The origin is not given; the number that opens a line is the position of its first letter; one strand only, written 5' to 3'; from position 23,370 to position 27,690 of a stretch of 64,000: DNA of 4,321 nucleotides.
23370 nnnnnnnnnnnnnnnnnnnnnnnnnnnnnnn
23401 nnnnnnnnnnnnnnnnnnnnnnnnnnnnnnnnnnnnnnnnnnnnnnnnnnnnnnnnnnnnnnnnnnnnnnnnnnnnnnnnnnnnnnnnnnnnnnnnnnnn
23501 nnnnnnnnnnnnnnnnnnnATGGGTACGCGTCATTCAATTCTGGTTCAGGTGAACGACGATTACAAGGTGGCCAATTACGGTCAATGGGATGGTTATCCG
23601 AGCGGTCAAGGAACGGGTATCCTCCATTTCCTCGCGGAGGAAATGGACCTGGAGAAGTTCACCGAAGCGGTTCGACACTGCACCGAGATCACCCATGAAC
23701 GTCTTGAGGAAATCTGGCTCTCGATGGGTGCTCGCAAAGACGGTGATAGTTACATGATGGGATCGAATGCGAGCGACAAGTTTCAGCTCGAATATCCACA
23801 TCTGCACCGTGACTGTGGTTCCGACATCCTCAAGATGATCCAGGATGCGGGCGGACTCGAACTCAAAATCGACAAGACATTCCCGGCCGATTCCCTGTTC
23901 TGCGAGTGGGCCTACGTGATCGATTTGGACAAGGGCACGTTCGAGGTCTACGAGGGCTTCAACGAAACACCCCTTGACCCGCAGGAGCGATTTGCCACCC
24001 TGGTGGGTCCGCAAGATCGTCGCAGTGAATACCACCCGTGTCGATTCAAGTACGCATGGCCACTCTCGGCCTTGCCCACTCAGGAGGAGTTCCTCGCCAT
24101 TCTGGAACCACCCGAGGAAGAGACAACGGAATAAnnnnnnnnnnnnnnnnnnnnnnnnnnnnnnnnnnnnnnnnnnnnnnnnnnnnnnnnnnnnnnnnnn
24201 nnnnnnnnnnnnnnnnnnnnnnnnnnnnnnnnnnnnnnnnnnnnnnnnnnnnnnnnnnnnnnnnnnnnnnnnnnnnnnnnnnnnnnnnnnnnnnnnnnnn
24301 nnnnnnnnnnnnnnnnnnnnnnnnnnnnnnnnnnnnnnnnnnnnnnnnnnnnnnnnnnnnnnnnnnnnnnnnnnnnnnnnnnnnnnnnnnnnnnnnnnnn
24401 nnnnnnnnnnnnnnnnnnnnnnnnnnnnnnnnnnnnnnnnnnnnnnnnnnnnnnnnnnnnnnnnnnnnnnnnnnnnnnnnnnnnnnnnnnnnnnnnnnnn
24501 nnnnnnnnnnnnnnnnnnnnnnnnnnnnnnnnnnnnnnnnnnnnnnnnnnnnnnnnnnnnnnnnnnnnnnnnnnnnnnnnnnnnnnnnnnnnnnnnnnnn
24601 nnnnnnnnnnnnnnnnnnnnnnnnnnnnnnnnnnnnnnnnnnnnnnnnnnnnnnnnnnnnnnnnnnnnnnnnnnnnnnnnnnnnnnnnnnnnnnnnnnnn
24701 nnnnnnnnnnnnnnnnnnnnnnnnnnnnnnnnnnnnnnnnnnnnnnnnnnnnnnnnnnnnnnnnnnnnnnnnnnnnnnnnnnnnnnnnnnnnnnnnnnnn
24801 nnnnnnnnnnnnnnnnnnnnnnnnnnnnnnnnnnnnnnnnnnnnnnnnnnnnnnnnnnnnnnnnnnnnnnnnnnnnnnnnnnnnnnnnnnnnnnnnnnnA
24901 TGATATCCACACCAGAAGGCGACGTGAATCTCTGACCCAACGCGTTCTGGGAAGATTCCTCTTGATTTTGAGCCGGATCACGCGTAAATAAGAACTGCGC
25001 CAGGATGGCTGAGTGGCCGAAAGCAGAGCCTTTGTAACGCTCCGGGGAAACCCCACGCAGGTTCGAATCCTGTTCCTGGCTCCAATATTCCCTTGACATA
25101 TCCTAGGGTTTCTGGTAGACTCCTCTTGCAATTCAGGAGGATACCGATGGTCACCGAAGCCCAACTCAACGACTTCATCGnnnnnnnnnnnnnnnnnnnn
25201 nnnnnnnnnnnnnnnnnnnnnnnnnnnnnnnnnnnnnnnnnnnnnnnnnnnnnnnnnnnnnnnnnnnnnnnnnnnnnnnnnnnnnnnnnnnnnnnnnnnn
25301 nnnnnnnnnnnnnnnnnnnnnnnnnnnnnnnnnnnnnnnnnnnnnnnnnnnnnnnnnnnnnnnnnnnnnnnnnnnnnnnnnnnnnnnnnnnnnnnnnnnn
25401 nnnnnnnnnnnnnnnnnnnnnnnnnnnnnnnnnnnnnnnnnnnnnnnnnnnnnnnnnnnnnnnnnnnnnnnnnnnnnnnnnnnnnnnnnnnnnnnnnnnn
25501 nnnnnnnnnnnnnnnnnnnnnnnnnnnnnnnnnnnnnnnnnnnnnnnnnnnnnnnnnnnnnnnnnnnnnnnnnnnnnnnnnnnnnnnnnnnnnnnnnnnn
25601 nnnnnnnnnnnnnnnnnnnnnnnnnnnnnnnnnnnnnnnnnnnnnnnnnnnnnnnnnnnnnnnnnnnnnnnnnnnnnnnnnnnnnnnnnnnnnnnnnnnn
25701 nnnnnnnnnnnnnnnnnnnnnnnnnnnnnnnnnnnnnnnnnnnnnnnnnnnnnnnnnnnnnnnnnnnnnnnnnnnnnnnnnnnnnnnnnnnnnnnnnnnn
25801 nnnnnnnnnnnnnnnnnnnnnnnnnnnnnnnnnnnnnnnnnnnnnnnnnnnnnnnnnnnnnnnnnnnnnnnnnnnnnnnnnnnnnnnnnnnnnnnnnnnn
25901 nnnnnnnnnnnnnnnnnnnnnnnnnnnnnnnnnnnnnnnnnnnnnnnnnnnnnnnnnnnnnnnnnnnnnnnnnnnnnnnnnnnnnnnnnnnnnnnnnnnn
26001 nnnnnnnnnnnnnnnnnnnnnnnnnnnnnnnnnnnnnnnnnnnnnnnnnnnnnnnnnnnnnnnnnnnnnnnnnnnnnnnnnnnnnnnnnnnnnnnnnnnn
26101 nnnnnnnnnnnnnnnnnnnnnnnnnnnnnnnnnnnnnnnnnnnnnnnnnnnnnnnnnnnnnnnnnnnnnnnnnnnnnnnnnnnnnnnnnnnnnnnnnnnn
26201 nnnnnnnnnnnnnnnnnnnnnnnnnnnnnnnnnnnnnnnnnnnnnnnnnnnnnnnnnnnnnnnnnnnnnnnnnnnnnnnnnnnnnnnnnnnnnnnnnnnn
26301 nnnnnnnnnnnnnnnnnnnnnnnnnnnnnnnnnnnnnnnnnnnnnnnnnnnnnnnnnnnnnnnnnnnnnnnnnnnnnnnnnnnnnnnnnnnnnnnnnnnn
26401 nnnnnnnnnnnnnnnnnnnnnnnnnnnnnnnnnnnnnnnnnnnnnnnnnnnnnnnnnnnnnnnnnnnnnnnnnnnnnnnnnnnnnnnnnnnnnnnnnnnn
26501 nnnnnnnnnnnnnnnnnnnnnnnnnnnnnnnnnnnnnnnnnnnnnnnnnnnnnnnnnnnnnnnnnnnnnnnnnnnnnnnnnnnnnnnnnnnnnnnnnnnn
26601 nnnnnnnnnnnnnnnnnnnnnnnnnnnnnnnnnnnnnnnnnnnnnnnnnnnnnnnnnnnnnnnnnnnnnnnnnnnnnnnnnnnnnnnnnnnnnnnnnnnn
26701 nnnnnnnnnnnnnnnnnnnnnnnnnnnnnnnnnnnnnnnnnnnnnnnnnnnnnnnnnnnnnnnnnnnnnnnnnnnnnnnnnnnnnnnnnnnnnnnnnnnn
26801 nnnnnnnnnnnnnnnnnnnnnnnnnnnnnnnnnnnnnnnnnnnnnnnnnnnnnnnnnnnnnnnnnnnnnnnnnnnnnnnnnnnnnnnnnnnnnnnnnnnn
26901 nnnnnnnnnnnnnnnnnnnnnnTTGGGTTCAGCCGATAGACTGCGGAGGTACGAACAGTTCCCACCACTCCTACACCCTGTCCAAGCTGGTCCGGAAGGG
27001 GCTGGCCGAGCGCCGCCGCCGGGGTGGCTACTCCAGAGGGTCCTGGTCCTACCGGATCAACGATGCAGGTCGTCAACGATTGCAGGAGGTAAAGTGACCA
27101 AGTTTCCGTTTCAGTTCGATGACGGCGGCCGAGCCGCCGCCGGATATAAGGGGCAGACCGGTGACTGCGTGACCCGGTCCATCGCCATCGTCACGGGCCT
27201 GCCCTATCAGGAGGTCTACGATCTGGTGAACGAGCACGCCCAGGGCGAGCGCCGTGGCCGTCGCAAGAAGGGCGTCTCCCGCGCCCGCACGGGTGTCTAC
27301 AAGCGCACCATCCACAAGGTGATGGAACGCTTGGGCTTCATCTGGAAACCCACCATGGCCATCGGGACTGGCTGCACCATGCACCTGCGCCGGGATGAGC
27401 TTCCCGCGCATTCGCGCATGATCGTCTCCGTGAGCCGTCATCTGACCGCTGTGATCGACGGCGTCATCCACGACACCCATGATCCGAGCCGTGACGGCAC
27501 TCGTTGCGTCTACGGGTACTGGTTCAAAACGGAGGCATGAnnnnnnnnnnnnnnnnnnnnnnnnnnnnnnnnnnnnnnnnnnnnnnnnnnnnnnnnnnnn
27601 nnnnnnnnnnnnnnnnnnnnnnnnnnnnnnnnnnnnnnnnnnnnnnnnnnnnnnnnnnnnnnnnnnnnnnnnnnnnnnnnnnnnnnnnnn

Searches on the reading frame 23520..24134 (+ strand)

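Call 77: search_protein_families(library=phrogs, proteins=[window:23520-24134:+], max_evalue=0.001)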
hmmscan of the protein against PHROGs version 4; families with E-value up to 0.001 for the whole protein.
window:23520-24134:+ (204 aa): 1 family
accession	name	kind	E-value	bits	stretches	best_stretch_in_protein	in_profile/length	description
phrog_30528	-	unknown function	1.2e-08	36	1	1-161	1-149/183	-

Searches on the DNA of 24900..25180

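Call 7: search_rna_families(source=window, start=24900, end=25180, threshold=evalue, max_evalue=1, show_alignments=5)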
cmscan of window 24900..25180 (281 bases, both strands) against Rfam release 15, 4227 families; matches with E-value up to 1: 1.
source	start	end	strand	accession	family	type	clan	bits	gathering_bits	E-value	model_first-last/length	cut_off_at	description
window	24999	25081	+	RF00005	tRNA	Gene; tRNA;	CL00001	49.5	29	6.1e-10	1-71/71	no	tRNA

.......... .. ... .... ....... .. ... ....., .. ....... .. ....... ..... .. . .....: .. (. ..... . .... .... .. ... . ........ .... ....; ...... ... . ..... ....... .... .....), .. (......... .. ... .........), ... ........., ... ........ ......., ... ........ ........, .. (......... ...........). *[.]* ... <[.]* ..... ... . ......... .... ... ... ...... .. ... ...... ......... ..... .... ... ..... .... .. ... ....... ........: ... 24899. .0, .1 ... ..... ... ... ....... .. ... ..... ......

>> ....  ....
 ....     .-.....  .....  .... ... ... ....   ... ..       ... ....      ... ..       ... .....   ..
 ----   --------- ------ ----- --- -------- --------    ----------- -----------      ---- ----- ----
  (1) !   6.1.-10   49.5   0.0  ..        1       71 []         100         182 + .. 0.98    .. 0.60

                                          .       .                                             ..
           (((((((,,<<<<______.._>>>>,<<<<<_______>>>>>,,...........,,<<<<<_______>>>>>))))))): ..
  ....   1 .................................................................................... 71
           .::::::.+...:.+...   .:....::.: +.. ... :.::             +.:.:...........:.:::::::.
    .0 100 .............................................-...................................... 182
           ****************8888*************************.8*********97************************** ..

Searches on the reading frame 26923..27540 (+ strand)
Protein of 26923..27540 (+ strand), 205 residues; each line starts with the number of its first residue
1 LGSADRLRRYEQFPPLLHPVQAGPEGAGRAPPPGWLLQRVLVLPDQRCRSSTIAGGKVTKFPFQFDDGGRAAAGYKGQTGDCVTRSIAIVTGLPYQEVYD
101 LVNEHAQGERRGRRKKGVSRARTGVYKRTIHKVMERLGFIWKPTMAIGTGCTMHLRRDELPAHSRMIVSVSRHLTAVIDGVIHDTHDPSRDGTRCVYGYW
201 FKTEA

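Call 77: search_protein_families(library=phrogs, proteins=[window:26923-27540:+], max_evalue=0.001)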
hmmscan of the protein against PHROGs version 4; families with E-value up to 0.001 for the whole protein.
window:26923-27540:+ (205 aa): 1 family
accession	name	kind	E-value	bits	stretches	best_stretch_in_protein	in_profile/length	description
phrog_3754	-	unknown function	1.1e-14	55.9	1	76-200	17-141/145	-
